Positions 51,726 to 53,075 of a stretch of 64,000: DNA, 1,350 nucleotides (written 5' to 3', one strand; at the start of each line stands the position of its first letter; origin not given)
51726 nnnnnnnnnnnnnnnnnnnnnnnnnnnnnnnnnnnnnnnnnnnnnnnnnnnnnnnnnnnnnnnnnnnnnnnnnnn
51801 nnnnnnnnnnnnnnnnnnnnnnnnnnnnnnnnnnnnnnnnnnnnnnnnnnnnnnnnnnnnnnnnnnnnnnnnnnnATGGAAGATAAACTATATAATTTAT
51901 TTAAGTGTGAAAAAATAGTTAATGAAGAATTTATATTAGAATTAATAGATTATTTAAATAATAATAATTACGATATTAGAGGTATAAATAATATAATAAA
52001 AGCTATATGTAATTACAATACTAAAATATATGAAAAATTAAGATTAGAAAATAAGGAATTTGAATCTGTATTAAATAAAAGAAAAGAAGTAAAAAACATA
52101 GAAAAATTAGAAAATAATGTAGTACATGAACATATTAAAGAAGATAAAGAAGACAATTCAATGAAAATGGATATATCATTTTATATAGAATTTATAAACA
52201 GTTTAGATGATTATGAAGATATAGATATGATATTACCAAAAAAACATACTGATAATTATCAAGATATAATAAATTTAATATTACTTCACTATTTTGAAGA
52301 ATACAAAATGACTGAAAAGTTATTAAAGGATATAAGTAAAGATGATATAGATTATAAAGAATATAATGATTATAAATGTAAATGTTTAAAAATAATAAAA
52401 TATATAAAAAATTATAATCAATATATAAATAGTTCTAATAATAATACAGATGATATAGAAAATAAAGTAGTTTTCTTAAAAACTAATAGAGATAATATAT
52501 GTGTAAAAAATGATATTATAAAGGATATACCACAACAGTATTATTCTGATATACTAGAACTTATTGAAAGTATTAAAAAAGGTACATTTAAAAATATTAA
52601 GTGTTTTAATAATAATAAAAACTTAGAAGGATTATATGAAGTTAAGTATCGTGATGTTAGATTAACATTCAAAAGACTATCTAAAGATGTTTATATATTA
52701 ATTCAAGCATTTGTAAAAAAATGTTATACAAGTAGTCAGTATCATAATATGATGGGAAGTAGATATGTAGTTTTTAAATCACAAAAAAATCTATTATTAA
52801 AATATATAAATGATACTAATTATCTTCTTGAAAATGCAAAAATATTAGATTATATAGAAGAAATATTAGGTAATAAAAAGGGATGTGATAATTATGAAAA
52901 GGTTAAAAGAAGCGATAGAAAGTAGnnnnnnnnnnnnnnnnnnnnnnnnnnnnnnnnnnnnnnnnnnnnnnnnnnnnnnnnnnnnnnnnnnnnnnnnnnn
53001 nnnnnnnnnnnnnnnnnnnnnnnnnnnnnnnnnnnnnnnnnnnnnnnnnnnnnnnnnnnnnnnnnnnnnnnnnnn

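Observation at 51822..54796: Self-contained two-gene cassette between valS and hup: a RelE/ParE-like fold inside a 349-aa protein, overlapped by a 630-aa partner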

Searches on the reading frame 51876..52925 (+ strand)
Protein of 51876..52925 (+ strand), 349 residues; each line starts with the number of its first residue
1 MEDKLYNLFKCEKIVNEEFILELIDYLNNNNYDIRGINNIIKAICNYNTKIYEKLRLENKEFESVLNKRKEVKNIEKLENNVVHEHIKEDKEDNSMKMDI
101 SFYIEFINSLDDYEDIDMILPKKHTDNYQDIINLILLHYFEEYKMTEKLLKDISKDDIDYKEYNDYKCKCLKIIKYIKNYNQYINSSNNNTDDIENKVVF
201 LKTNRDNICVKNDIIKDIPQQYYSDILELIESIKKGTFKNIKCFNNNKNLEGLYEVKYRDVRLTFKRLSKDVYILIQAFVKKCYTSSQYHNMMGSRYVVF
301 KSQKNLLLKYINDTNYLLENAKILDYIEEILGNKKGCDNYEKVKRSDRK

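Call 3: search_protein_families(library=pfam, proteins=[window:51876-52925:+], max_evalue=1)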
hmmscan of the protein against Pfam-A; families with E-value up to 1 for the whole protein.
window:51876-52925:+ (349 aa): 1 family
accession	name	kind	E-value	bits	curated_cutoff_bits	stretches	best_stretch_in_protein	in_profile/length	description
PF25343.1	PH_UBFD1_C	-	0.05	14.4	27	1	239-285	16-62/113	C-terminal PH-like domain in UBFD1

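Call 4: search_protein_families(library=ncbifam, proteins=[window:51876-52925:+], max_evalue=1)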
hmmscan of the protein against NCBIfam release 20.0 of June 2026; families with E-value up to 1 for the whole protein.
window:51876-52925:+ (349 aa): 0 families

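Call 5: search_protein_families(library=padloc, proteins=[window:51876-52925:+], max_evalue=1)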
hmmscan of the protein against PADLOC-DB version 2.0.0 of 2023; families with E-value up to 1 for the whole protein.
window:51876-52925:+ (349 aa): 0 families
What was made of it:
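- On Known anti-phage defence systems (PADLOC-DB) or a defence island: No PADLOC hit for either protein (call 5).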

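Call 6: find_homologous_proteins(query=window:51876-52925:+, max_evalue=0.001)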
Query window:51876-52925:+ (349 aa): 7 proteins with E <= 0.001 among 5790 candidates.
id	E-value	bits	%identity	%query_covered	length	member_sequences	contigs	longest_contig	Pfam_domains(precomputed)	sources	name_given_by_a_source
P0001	2.0e-207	706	95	100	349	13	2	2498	-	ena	-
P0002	2.4e-173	594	82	100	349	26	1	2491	-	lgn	-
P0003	8.2e-123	428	61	98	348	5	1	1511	-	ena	-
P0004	1.7e-101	358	55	100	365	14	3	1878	-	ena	-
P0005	8.2e-19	86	27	88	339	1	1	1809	-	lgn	-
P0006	1.8e-14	72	27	74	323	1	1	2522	-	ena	-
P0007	2.2e-14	72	43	30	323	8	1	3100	-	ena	-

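Call 22: find_encoding_contigs(protein=P0007, flank=8000, max_places=3)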
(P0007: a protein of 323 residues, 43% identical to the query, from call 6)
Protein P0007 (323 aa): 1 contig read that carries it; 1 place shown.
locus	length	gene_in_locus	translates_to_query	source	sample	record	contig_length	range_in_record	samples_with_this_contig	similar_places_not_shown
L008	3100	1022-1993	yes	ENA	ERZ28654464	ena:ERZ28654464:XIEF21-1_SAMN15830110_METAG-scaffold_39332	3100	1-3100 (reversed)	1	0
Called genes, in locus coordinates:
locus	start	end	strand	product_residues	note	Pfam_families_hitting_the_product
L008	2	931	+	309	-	?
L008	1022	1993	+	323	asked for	-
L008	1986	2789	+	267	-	-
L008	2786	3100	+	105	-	?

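Call 26: predict_structure(alignment_id=A1)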
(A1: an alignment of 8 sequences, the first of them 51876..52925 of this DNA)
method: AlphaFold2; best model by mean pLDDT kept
length: 349 residues; sequences in the alignment: 8
mean_pLDDT: 73.2   pTM: 0.46
mean pLDDT of the five models: 73.2, 72.1, 71.2, 70.0, 68.3
residues with pLDDT >= 90: 58; 70-90: 169; 50-70: 64; < 50: 58
segments of 3 or more residues with pLDDT < 50: 8-15, 73-97, 188-193, 335-349
pLDDT, mean of each block of 10 residues (from residue 1): 48 53 64 66 69 68 65 45 31 43 79 73 74 87 87 86 90 88 64 72 84 89 92 82 74 85 88 91 78 87 87 90 93 54 34
secondary structure, 60 per line:
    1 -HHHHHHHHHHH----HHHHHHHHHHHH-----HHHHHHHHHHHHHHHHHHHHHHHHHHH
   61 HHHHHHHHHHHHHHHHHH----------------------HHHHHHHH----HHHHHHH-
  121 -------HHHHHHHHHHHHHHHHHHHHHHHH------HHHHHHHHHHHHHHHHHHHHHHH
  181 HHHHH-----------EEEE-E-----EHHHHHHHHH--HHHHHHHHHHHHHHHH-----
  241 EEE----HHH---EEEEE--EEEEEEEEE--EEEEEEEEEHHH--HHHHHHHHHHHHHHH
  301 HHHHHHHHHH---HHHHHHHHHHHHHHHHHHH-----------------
elements in order: H2-12 H17-28 H34-78 H101-108 H113-119 H128-151 H158-185 E197-200 H209-217 H220-235 E241-243 E254-258 E261-269 E272-280 H286-310 H314-332
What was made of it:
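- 52461..52730 (+): ORF1 HigB/Gp49-type RelE-superfamily domain (aa 196-285), with beta-alpha-alpha-beta-beta-beta-beta topology. AF2 pLDDT is mostly 80-93 here (call 26).
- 52731..52925 (+): ORF1 C-terminal two-helix extension (H286-310, H314-332) and disordered tail. It overlaps the ORF2 start. AF2 secondary structure (call 26).
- On RelE/ParE (BECR-fold) superfamily, gp49/HigB branch (PF05973): AF2 model elements are E197-200, H209-217, H220-235, E241-243, E254-258, E261-269, E272-280 and H286-310 (call 26).
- The domain is embedded between helical regions that could occlude it (call 26). The predicted topology, beta-alpha-alpha-beta-beta-beta-beta-alpha (call 26), is not the all-beta LytTR fold.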

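Call 27: search_protein_representatives(alignment_id=A1)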
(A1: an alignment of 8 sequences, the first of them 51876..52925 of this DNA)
Query: 8 sequences, 349 profile positions. Proteins with E-value up to 0.001 (for the whole library): 781; up to 1e-10: 580; up to 1e-30: 283. The best 150 are listed.
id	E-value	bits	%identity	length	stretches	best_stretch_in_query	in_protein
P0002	3.8e-160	549.2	-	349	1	1-349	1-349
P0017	1.1e-79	284.5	-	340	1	1-338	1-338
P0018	1.2e-78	281.2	-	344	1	15-338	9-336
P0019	8.3e-76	271.8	-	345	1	1-348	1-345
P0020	7.0e-70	252.3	-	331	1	41-345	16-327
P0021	4.2e-69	249.8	-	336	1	6-336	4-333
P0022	1.6e-66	241.3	-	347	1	22-347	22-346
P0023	3.0e-65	237.1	-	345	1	1-341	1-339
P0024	5.4e-65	236.3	-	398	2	2-346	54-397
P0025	6.6e-65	236.0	-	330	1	24-336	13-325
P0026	2.3e-64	234.2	-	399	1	4-347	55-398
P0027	1.6e-63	231.4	-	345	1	15-340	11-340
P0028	1.8e-63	231.3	-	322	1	41-342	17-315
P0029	3.2e-63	230.4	-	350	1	7-343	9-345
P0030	3.4e-63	230.4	-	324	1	39-338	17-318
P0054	1.3e-56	208.7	-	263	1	32-282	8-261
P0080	2.3e-52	194.7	-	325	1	56-348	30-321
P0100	5.2e-51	190.3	-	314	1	43-336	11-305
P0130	3.7e-48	180.9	-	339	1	8-338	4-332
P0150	1.9e-46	175.3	-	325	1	42-347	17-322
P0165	3.5e-45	171.1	-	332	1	33-339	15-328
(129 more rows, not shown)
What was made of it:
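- The family is large with uniform architecture (call 27).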

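Call 30: list_cluster_members(proteins=[P0017, P0020, P0030, P0080, P0100, P0130, P0150, P0165, P0008, P0013])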
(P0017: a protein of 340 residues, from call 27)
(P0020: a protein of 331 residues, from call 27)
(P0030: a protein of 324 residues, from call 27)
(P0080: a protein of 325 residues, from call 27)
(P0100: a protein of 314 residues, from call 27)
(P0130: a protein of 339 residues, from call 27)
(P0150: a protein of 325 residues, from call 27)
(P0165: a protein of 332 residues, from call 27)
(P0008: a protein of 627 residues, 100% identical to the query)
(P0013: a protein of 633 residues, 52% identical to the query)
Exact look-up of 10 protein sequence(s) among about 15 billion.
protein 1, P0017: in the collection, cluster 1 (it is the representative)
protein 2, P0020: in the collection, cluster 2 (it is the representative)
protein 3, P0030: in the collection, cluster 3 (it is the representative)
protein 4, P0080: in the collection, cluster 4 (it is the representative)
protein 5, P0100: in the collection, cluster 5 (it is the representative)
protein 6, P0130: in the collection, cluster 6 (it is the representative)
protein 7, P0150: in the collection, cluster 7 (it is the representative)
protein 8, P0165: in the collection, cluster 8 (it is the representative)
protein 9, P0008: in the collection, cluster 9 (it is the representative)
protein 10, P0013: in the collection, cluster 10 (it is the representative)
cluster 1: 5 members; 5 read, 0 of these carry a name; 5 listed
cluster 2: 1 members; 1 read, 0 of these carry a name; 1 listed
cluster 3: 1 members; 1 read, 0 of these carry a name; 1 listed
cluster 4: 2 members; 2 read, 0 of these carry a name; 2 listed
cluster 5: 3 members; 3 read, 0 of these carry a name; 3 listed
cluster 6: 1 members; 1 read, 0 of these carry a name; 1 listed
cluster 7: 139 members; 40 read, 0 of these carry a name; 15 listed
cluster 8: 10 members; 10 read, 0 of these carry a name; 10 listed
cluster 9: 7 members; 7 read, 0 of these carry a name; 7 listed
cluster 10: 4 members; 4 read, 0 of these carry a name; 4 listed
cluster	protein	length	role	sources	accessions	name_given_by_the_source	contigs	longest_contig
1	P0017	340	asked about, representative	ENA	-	-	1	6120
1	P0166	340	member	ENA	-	-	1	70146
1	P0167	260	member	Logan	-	-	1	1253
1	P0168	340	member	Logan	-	-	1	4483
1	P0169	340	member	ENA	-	-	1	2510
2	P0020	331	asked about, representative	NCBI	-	-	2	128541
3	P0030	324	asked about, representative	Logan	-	-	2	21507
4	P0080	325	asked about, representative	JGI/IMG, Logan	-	-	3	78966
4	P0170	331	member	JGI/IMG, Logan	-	-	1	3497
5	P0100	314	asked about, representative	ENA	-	-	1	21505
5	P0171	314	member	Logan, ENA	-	-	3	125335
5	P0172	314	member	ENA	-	-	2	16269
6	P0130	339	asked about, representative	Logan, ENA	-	-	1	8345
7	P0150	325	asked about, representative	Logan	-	-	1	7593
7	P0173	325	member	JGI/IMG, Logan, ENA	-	-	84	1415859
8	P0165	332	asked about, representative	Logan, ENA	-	-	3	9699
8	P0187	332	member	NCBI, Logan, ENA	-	-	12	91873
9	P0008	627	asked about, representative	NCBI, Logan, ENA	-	-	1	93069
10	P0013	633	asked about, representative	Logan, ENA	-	-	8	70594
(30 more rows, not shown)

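Call 31: fold_search(model_id=the predicted structure, library=pdb)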
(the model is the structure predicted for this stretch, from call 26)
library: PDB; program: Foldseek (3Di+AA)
matches with E <= 10: 144; with E <= 0.001: 0
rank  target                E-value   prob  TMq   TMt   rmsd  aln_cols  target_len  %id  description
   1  6af4_A                5.0e-03  1.00  0.26  0.65   4.2       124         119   14  Toxin-Antitoxin module from Streptococcus pneumoniae (released 2019-08-14)
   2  6af4_C                5.5e-03  1.00  0.25  0.63   4.2       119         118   14  Toxin-Antitoxin module from Streptococcus pneumoniae (released 2019-08-14)
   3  6af4_G                1.9e-02  1.00  0.25  0.65   4.0       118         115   14  Toxin-Antitoxin module from Streptococcus pneumoniae (released 2019-08-14)
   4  6af3_C                3.4e-02  1.00  0.23  0.62   4.3       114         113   14  Toxin-Antitoxin module from Streptococcus pneumoniae (released 2019-08-14)
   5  6af3_A                3.9e-02  1.00  0.24  0.64   4.2       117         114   14  Toxin-Antitoxin module from Streptococcus pneumoniae (released 2019-08-14)
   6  3bpq_B                9.5e-02  0.98  0.16  0.55   3.2        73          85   18  Crystal Structure of RelB-RelE antitoxin-toxin complex from Methanococcus jannaschii (released 2008-12-23)
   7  6af3_E                1.8e-01  0.99  0.24  0.63   4.2       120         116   13  Toxin-Antitoxin module from Streptococcus pneumoniae (released 2019-08-14)
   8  4mt6                  5.0e-01  0.09  0.11  0.10  16.7       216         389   12  Crystal structure of closed inactive collybistin (released 2014-08-13)
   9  8phb_A                6.1e-01  0.66  0.22  0.20   5.0       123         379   15  Crystal structure of apo Cami1 (released 2023-12-13)
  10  1xcg_E                7.1e-01  0.23  0.16  0.16  17.5       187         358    7  Crystal Structure of Human RhoA in complex with DH/PH fragment of PDZRHOGEF (released 2004-12-14)
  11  5hzj_A                7.5e-01  0.20  0.16  0.13  14.6       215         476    8  Crystal structure of photoinhibitable Intersectin1 containing wildtype LOV2 domain (released 2016-12-21)
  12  7bu1_A                7.9e-01  0.63  0.17  0.28   8.6       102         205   12  Crystal structure of TrmO from Pseudomonas aeruginosa (released 2021-04-07)
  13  5jaa_D                7.9e-01  0.47  0.20  0.50   5.4       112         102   13  Crystal structure of the HigBA2 toxin-antitoxin complex (released 2017-04-05)
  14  3kz1_A                7.9e-01  0.35  0.16  0.16  13.4       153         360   10  Crystal Structure of the Complex of PDZ-RhoGEF DH/PH domains with GTP-gamma-S Activated RhoA (released 2010-04-28)
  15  1ki1_B                7.9e-01  0.15  0.16  0.16  18.6       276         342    7  Guanine Nucleotide Exchange Region of Intersectin in Complex with Cdc42 (released 2002-05-29)
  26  7r5a_A                2.0e+00  0.23  0.14  0.42   4.7        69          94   10  Vibrio cholera ParD2:ParE2 antitoxin:toxin complex (released 2022-04-27)
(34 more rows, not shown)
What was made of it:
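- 52461..52730 (+): Foldseek against the PDB gives 6af4 HigB (E 5e-3, prob 1.0, TM 0.65), then 3bpq RelE, 8phb Cami1, 5jaa HigB2 and 7r5a ParE2 (call 31).
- On RelE/ParE (BECR-fold) superfamily, gp49/HigB branch (PF05973): The top Foldseek PDB hits are 6af4 HigB (prob 1.0, TM 0.65), 3bpq RelE, 8phb Cami1, 5jaa HigB2 and 7r5a ParE2 (call 31).
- Closest known: gp49/HigB-type toxins of the RelE/ParE. Same: It is the best structural match (call 31).
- Closest known: Cami1. Same: It appears among the Foldseek hits (call 31, prob 0.66).
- Fold: the AF2 model (call 26) has HigB, RelE, Cami1, HigB2 and ParE2 as top PDB neighbours (call 31).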

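Call 32: find_encoding_contigs(protein=P0173, flank=8000, max_places=2)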
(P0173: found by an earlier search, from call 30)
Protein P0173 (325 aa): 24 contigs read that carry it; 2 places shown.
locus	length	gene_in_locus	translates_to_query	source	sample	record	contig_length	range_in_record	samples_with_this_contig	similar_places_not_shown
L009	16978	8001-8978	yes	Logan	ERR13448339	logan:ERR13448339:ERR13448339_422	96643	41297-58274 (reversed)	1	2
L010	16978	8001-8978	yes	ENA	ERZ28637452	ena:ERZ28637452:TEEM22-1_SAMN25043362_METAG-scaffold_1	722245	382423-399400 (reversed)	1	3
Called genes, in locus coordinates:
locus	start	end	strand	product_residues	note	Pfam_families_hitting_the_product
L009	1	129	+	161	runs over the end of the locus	PF02620:YceD (faint)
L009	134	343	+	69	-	PF01783:Ribosomal_L32p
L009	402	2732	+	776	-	PF12705:PDDEXK_1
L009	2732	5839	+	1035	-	PF00580:UvrD-helicase, PF01443:Viral_helicase1 (faint), PF13245:AAA_19, PF13361:UvrD_C, PF13538:UvrD_C_2 (faint)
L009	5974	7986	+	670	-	PF00270:DEAD (faint), PF04851:ResIII (faint), PF06733:DEAD_2 (faint), PF13307:Helicase_C_2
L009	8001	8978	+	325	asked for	-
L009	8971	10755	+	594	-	-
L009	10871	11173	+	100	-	PF00829:Ribosomal_L21p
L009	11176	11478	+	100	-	PF04327:Peptidase_Prp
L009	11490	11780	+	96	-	PF01016:Ribosomal_L27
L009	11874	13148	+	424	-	PF01018:GTP1_OBG, PF02421:FeoB_N, PF01926:MMR_HSR1, PF09269:DUF1967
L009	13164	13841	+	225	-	PF03372:Exo_endo_phos, PF14529:Exo_endo_phos_2 (weak)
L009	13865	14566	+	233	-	-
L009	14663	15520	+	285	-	PF01627:Hpt (weak), PF00072:Response_reg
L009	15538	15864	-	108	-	-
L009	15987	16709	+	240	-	PF20772:TACO1_YebC_N, PF01709:Transcrip_reg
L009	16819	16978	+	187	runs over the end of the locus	PF01330:RuvA_N, PF14520:HHH_5, PF07499:RuvA_C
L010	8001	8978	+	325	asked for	-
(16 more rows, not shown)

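Call 33: find_encoding_contigs(protein=P0020, flank=8000, max_places=2)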
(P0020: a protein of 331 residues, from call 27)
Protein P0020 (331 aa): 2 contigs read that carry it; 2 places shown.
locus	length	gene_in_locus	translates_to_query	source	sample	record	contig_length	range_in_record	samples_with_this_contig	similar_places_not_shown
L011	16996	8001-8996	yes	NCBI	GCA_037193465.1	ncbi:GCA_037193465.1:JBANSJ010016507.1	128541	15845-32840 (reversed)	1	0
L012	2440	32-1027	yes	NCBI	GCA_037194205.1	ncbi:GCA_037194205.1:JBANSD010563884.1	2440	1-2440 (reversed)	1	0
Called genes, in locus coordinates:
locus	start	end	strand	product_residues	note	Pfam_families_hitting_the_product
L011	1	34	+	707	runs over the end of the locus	PF07963:N_methyl (weak), PF19028:TSP1_spondin (weak)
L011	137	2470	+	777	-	PF12705:PDDEXK_1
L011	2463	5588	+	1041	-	PF00580:UvrD-helicase, PF01443:Viral_helicase1 (faint), PF13245:AAA_19, PF13361:UvrD_C, PF13538:UvrD_C_2 (faint)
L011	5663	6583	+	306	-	-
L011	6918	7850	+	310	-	-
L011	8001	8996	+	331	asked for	-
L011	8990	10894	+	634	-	-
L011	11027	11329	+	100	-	PF00829:Ribosomal_L21p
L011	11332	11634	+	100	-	PF04327:Peptidase_Prp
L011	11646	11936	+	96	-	PF01016:Ribosomal_L27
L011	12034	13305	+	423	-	PF01018:GTP1_OBG, PF02421:FeoB_N, PF01926:MMR_HSR1, PF09269:DUF1967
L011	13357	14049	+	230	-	-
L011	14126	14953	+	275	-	PF00072:Response_reg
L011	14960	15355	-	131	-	-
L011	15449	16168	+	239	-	PF20772:TACO1_YebC_N, PF01709:Transcrip_reg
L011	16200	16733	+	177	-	-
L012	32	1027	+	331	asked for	-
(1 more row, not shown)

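Call 45: search_solved_structures(query=A5, max_evalue=10, show_alignments=3)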
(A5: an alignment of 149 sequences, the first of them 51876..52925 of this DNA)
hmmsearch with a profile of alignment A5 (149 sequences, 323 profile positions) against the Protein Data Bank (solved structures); distinct sequences matched with E-value up to 10: 0.

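Call 46: search_protein_families(library=pfam, alignment_id=A5, max_evalue=0.1)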
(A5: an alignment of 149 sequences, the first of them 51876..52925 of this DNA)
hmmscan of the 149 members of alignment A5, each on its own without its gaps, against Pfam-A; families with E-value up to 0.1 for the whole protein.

A. member 1, window:51876-52925:+ (349 aa): 1 family
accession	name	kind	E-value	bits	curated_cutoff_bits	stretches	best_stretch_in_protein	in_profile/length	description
PF25343.1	PH_UBFD1_C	-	0.05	14.4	27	0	239-285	16-62/113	C-terminal PH-like domain in UBFD1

B. families by the number of members that match (of 149 scanned): 98 families (the first 25 are shown)
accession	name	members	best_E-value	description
PF05973.20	Gp49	52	6.9e-07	Phage derived protein Gp49-like (DUF891)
PF21205.3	Rep3_C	3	0.0025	Initiator Rep protein, WH2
PF00466.25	Ribosomal_L10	3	0.0038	Ribosomal protein L10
PF02562.22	PhoH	2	0.0044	PhoH-like protein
PF23326.1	UBL_UBAC1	2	0.0077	UBAC1 UBL-like domain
PF08512.18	Rttp106-like_middle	2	0.028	Histone chaperone Rttp106-like, middle domain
PF24991.2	Ig_NUP210_4th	2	0.04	NUP210 forth Ig-like domain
PF20532.3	DUF6747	2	0.062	Family of unknown function (DUF6747)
PF12893.14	Lumazine_bd_2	1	0.0012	Putative lumazine-binding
PF02833.19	DHHA2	1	0.004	DHHA2 domain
PF00067.27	p450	1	0.0042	Cytochrome P450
PF08956.15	DUF1869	1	0.0047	Domain of unknown function (DUF1869)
PF22849.2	CATSPERE_Ig-like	1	0.0061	CATSPERE Ig-like domain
PF15456.11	Uds1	1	0.0067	Up-regulated During Septation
PF11818.13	DUF3340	1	0.0071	C-terminal domain of tail specific protease (DUF3340)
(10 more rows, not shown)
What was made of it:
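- On RelE/ParE (BECR-fold) superfamily, gp49/HigB branch (PF05973): In the family, 52 of 149 members hit at E <= 0.1, with a best E of 6.9e-7 (call 46).
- Closest known: gp49/HigB-type toxins of the RelE/ParE. Same: Part of the family matches the profile (call 46).
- Foldseek and Pfam both point to HigB/Gp49 (calls 31, 46).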

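Call 47: search_dna_similar(query=window:51876-52925:+, collection=phages, mode=protein, max_evalue=0.001)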
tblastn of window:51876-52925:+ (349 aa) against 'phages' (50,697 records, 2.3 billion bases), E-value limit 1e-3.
No match.

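Call 48: search_dna_similar(query=window:51876-52925:+, collection=plasmids, mode=protein, max_evalue=0.001)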
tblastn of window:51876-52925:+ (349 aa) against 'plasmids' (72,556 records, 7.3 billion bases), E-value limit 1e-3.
No match.

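Call 59: find_encoding_contigs(protein=P0171, flank=7000, max_places=1)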
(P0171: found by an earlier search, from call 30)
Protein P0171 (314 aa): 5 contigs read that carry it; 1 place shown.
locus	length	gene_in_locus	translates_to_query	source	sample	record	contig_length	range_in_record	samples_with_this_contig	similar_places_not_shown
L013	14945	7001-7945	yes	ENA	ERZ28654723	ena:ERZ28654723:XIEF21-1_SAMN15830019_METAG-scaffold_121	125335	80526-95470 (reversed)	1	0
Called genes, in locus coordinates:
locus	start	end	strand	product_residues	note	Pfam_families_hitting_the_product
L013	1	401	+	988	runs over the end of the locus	-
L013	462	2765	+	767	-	PF12705:PDDEXK_1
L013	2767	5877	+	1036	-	PF00580:UvrD-helicase, PF01443:Viral_helicase1 (faint), PF13245:AAA_19, PF13361:UvrD_C, PF13538:UvrD_C_2 (faint)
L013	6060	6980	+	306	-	-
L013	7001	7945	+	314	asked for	-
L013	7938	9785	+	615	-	-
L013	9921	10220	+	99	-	PF00829:Ribosomal_L21p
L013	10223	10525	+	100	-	PF04327:Peptidase_Prp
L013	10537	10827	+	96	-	PF01016:Ribosomal_L27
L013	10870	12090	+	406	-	-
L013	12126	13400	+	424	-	PF01018:GTP1_OBG, PF02421:FeoB_N, PF01926:MMR_HSR1, PF09269:DUF1967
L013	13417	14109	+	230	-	-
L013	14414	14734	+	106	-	-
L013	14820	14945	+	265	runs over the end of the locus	PF00072:Response_reg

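Call 60: find_encoding_contigs(protein=P0080, flank=7000, max_places=1)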
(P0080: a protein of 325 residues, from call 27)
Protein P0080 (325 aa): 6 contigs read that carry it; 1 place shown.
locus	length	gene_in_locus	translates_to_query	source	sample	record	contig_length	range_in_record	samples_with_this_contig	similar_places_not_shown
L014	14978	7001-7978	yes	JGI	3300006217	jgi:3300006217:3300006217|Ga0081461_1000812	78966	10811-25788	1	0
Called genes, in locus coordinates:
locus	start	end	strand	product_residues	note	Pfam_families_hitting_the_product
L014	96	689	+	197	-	-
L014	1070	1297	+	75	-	-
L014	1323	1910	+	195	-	-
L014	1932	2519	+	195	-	-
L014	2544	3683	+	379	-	PF00717:Peptidase_S24 (weak)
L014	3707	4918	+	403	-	PF17231:DUF5305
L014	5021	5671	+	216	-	-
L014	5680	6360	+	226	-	PF01048:PNP_UDP_1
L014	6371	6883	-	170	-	-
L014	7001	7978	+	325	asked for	-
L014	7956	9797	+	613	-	-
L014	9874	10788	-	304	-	PF04542:Sigma70_r2, PF04539:Sigma70_r3 (weak), PF04545:Sigma70_r4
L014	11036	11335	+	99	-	PF00829:Ribosomal_L21p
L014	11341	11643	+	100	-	PF04327:Peptidase_Prp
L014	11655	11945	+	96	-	PF01016:Ribosomal_L27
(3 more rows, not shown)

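Call 61: find_encoding_contigs(protein=P0187, flank=7000, max_places=1)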
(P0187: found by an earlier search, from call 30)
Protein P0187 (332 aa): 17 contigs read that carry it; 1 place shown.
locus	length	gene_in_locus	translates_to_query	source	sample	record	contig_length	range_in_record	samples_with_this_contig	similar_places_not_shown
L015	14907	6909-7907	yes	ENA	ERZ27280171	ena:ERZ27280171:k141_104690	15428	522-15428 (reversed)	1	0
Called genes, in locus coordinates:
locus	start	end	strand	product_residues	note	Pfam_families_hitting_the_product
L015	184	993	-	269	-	PF00665:rve, PF13683:rve_3, PF13333:rve_2 (weak)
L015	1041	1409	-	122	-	PF01527:HTH_Tnp_1 (weak), PF13518:HTH_28 (weak)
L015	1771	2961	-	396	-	-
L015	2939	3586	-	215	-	-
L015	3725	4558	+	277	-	PF04280:Tim44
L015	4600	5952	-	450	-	PF03382:DUF285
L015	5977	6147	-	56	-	-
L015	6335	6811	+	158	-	PF04892:VanZ-LLP1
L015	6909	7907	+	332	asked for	-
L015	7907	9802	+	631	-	-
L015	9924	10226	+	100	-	PF00829:Ribosomal_L21p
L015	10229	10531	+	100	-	PF04327:Peptidase_Prp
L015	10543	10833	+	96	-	PF01016:Ribosomal_L27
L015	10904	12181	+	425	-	PF01018:GTP1_OBG, PF01926:MMR_HSR1, PF02421:FeoB_N, PF09269:DUF1967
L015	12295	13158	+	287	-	PF00072:Response_reg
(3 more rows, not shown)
